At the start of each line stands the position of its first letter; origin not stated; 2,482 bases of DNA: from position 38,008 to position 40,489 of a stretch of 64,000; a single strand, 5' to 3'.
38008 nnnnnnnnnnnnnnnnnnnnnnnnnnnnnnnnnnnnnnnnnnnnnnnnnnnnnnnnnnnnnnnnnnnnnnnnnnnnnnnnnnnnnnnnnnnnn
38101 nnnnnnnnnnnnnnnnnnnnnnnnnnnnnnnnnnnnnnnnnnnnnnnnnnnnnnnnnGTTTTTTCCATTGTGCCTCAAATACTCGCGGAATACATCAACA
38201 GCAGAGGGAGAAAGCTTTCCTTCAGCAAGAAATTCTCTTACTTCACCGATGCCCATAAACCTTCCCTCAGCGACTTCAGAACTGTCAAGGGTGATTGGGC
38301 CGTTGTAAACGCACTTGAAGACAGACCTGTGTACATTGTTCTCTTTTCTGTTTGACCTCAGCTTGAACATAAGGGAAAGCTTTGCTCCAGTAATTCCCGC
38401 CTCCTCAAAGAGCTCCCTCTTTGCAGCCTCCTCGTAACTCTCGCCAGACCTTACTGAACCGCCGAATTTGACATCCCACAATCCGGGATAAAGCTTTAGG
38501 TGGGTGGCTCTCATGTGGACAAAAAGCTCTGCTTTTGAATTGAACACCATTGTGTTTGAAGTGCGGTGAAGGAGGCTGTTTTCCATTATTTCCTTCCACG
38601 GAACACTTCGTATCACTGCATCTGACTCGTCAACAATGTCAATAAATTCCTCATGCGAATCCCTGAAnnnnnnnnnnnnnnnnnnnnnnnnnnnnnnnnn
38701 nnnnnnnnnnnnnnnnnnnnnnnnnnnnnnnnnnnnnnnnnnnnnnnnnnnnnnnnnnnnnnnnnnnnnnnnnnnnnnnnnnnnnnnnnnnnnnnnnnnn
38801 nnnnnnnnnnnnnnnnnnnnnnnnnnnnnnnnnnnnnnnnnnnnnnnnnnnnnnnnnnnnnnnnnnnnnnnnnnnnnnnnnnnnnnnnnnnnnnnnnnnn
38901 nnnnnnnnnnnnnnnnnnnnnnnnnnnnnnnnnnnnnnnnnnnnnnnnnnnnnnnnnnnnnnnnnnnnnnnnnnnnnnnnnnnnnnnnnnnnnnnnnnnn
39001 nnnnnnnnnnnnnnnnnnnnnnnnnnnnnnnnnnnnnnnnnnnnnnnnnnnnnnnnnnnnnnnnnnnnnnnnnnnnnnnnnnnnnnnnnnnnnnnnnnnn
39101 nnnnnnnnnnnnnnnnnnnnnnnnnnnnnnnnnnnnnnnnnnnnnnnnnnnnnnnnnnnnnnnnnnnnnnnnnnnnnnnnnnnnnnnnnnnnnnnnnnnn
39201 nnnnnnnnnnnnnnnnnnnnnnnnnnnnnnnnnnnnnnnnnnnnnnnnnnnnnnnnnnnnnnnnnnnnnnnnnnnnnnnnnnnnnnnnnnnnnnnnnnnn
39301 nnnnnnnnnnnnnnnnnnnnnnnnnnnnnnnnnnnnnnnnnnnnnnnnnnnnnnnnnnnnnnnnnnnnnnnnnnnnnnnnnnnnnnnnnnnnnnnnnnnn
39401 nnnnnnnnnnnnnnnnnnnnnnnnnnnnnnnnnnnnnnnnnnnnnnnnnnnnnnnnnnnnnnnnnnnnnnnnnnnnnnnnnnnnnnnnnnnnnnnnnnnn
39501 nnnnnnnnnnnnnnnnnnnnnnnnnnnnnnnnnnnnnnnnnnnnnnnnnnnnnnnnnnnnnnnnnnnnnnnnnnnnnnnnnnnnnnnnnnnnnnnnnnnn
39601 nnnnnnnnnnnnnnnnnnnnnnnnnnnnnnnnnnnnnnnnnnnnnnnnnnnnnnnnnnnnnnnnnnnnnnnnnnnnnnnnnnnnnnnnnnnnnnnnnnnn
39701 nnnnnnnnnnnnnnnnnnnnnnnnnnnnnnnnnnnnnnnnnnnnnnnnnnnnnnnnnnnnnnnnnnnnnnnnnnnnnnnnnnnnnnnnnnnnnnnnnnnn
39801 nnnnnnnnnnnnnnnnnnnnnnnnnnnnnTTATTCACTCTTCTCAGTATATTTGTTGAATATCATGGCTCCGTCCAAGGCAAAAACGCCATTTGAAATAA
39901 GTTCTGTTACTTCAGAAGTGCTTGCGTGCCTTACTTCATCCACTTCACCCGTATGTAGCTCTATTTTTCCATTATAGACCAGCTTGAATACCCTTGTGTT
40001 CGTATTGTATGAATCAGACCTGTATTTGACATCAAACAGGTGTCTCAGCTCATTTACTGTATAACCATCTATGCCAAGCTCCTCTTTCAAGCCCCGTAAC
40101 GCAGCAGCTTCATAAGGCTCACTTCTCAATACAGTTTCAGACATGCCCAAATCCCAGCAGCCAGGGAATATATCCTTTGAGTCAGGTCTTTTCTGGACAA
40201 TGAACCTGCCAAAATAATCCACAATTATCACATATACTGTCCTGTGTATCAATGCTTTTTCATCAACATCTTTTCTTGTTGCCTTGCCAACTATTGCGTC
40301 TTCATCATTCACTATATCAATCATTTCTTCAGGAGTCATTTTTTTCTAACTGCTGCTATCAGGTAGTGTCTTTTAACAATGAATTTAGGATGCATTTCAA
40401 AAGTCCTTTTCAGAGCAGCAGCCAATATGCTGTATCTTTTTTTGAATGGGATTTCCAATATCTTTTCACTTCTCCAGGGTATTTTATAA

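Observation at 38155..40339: Nudix-GDPD-Nudix tri-domain fusion plus an adjacent paralogous stand-alone Nudix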

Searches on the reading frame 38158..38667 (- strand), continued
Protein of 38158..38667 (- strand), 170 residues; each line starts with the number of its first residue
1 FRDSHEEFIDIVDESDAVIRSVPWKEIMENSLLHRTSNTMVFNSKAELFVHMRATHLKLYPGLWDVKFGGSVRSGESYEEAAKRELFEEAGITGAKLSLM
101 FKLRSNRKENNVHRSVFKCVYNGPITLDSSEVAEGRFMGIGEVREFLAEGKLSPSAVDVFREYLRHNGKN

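Call 65: find_encoding_contigs(protein=P0449, flank=5000, max_places=2)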
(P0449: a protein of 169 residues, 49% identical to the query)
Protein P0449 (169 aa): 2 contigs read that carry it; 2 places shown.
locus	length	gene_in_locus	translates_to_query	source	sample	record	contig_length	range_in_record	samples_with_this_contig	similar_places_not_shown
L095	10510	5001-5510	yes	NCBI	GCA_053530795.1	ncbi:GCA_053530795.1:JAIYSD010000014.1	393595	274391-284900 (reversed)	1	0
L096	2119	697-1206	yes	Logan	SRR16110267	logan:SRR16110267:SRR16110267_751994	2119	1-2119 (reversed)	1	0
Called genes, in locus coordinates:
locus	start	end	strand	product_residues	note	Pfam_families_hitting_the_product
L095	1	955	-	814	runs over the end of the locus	PF00521:DNA_topoisoIV, PF03989:DNA_gyraseA_C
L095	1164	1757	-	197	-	PF04079:SMC_ScpB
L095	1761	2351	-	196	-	PF27325:MJ0538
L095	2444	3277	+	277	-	PF00696:AA_kinase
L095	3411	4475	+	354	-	PF00988:CPSase_sm_chain, PF00117:GATase, PF07722:Peptidase_C26 (weak)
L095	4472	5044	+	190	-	-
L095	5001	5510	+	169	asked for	PF00293:NUDIX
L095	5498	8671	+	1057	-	PF25596:CPSase_L_D1, PF02222:ATP-grasp, PF02786:CPSase_L_D2, PF07478:Dala_Dala_lig_C, PF02787:CPSase_L_D3, PF25596:CPSase_L_D1, PF02786:CPSase_L_D2, PF02222:ATP-grasp, +4 more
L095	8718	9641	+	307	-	PF01180:DHO_dh, PF01207:Dus (weak), PF03060:NMO (weak), PF01070:FMN_dh (weak)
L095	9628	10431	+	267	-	PF00970:FAD_binding_6 (faint), PF10418:DHODB_Fe-S_bind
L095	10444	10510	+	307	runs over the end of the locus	PF02729:OTCace_N, PF00185:OTCace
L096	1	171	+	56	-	?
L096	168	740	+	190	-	-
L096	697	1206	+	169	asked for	PF00293:NUDIX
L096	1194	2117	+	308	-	?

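Call 69: find_related_loci(query=A1, collection=metagenome_contigs, flank=5000)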
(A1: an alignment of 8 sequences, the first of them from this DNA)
Query A1 (170 aa) in metagenome_contigs; peptide patterns used: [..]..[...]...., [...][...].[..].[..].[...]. (x = any residue, [..] = any of these).
600 stretches matched a pattern (row limit reached: there are more); 222 encode a relative of the query (tblastn E <= 1e-3); the best 80 are kept; 80 distinct loci.
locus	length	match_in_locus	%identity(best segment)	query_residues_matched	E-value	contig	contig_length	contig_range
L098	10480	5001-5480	62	4-164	3e-65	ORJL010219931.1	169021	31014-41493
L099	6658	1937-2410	58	7-165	8e-63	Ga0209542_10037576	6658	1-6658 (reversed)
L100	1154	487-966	48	6-165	4e-54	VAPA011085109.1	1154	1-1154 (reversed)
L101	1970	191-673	38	4-164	2e-38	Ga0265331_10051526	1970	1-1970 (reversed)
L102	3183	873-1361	39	2-164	5e-38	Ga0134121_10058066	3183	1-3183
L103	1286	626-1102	37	6-164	4e-37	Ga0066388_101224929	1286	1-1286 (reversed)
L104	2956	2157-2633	42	4-163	3e-36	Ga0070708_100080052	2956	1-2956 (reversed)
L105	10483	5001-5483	35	4-164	2e-33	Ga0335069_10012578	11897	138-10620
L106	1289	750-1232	37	4-164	3e-32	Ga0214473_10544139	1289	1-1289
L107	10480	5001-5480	38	4-163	6e-31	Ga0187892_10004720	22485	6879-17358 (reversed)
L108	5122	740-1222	37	4-164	3e-31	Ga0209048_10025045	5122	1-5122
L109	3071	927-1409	37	4-164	7e-31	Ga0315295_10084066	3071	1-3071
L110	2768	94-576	34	4-164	3e-30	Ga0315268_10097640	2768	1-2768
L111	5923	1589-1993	41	2-135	7e-30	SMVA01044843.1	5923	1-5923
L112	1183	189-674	38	6-165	1e-30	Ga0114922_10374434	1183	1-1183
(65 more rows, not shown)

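Call 76: search_protein_families(library=pfam, proteins=[L092:2103-3392:+, L092:3465-5594:+], max_evalue=0.0001)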
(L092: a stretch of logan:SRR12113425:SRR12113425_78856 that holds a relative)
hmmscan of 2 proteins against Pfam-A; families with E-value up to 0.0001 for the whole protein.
L092:2103-3392:+ (429 aa): 1 family
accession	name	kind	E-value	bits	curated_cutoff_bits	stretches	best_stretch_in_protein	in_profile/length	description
PF14528.11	LAGLIDADG_3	-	1e-08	35.7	22.5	1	287-383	1-82/82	LAGLIDADG-like domain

L092:3465-5594:+ (710 aa): 7 families
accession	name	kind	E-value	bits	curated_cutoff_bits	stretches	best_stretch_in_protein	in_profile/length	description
PF02786.22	CPSase_L_D2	-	6.3e-92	307.3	19.8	2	83-286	1-210/211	Carbamoyl-phosphate synthase L chain, ATP binding domain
PF25596.1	CPSase_L_D1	-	4.3e-73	243.1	27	2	508-619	2-117/118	Carbamoyl phosphate synthase preATP-grasp domain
PF02787.25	CPSase_L_D3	-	4.6e-29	100.7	26.6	1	374-453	1-78/80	Carbamoyl-phosphate synthetase large chain, oligomerisation domain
PF07478.18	Dala_Dala_lig_C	-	3e-16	60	24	1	111-254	29-174/204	D-ala D-ala ligase C-terminus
PF02222.28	ATP-grasp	-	3e-14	53.5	27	1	91-238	3-147/179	ATP-grasp domain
PF08443.16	RimK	-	1.3e-06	28.6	21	0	91-168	11-87/188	RimK-like ATP-grasp domain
PF01071.24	GARS_A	-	7.6e-06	26.3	27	0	628-688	6-68/194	Phosphoribosylglycinamide synthetase, ATP-grasp (A) domain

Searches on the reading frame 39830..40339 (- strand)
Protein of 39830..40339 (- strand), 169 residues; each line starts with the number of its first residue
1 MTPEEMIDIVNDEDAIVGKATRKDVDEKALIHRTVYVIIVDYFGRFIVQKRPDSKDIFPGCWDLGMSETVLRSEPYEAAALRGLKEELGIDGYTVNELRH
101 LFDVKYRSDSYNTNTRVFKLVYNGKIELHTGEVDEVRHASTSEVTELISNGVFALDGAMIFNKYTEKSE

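Call 3: search_protein_families(library=pfam, proteins=[window:39830-40339:-], max_evalue=0.01)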
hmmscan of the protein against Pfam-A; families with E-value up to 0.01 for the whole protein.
window:39830-40339:- (169 aa): 2 families
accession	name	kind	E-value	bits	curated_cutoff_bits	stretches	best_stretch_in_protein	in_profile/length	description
PF00293.34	NUDIX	-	5.4e-09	36.6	21.1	1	32-144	3-118/134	NUDIX domain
PF14815.12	NUDIX_4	-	0.0016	18.7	35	1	36-118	2-75/113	NUDIX domain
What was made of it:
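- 39830..40339 (-): Stand-alone 'A-type' Nudix paralogue (169 aa), YfcD-like. Pfam NUDIX E 5e-9 (call 3).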

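Call 4: search_protein_families(library=ncbifam, proteins=[window:39830-40339:-], max_evalue=0.01)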
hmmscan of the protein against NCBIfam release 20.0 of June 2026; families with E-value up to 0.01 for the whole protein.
window:39830-40339:- (169 aa): 6 families
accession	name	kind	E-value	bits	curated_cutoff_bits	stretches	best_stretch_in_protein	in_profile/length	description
NF011922.0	PRK15393.1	equivalog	9.2e-24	84.1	152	1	4-146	10-149/182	NUDIX hydrolase YfcD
NF002995.0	PRK03759.1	equivalog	8e-13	48.5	127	1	2-156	4-162/185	isopentenyl-diphosphate Delta-isomerase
TIGR02150.1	IPP_isom_1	equivalog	4.3e-12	46.2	105.8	1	9-149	3-145/159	isopentenyl-diphosphate delta-isomerase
NF041653.1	Nud_hyd_Meth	equivalog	6e-11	42.4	300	1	6-126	1-112/170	Nudix hydrolase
NF006530.0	PRK08999.1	equivalog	3.8e-05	22.9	245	1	34-117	8-86/315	Nudix family hydrolase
NF012016.0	PRK15472.1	equivalog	0.00022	20.9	95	1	32-92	3-62/141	nucleoside triphosphatase NudI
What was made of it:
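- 39830..40339 (-): NCBIfam YfcD 84 bits, below the cut-off of 152 (call 4).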

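Call 43: search_solved_structures(query=window:39830-40339:-, max_evalue=0.001, show_alignments=2)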
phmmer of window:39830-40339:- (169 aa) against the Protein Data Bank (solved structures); distinct sequences matched with E-value up to 0.001: 5.
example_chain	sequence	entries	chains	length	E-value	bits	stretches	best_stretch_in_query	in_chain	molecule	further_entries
2fkb_A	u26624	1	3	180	7.3e-16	61.8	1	4-146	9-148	Putative Nudix hydrolase yfcD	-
1q27_A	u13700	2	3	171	2.6e-07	34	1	4-91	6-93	Putative Nudix hydrolase DR0079 | Putative Nudix hydrolase DR_0079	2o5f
2pny_A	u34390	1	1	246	2.2e-06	31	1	4-98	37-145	Isopentenyl-diphosphate Delta-isomerase 2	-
2icj_A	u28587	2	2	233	2.5e-05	27.6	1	5-110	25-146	Isopentenyl-diphosphate delta isomerase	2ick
2dho_A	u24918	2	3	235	2.7e-05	27.4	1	5-110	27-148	Isopentenyl-diphosphate delta-isomerase 1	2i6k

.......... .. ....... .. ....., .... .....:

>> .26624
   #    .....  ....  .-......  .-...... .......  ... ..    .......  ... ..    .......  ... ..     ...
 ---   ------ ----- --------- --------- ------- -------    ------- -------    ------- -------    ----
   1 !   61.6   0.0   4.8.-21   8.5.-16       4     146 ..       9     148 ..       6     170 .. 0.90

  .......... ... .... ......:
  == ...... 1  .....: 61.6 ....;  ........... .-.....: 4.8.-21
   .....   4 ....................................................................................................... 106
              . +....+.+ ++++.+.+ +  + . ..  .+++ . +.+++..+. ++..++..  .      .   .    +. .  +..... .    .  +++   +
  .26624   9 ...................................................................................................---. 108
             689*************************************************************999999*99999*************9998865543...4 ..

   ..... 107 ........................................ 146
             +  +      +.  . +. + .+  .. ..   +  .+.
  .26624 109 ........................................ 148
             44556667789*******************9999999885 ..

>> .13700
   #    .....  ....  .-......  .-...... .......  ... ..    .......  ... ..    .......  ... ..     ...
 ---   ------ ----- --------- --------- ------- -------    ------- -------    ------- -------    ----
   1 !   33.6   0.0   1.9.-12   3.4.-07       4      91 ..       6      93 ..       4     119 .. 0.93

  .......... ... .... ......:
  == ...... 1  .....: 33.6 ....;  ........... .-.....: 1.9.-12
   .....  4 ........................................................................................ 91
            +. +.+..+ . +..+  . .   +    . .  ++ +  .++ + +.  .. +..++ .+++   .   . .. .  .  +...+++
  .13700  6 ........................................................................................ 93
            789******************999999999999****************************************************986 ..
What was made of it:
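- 39830..40339 (-): PDB 2fkb (YfcD) E 7e-16 (call 43).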

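Call 74: search_protein_families(library=padloc, proteins=[window:39830-40339:-], max_evalue=0.001)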
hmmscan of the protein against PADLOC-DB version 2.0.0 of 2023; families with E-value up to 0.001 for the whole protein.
window:39830-40339:- (169 aa): 0 families
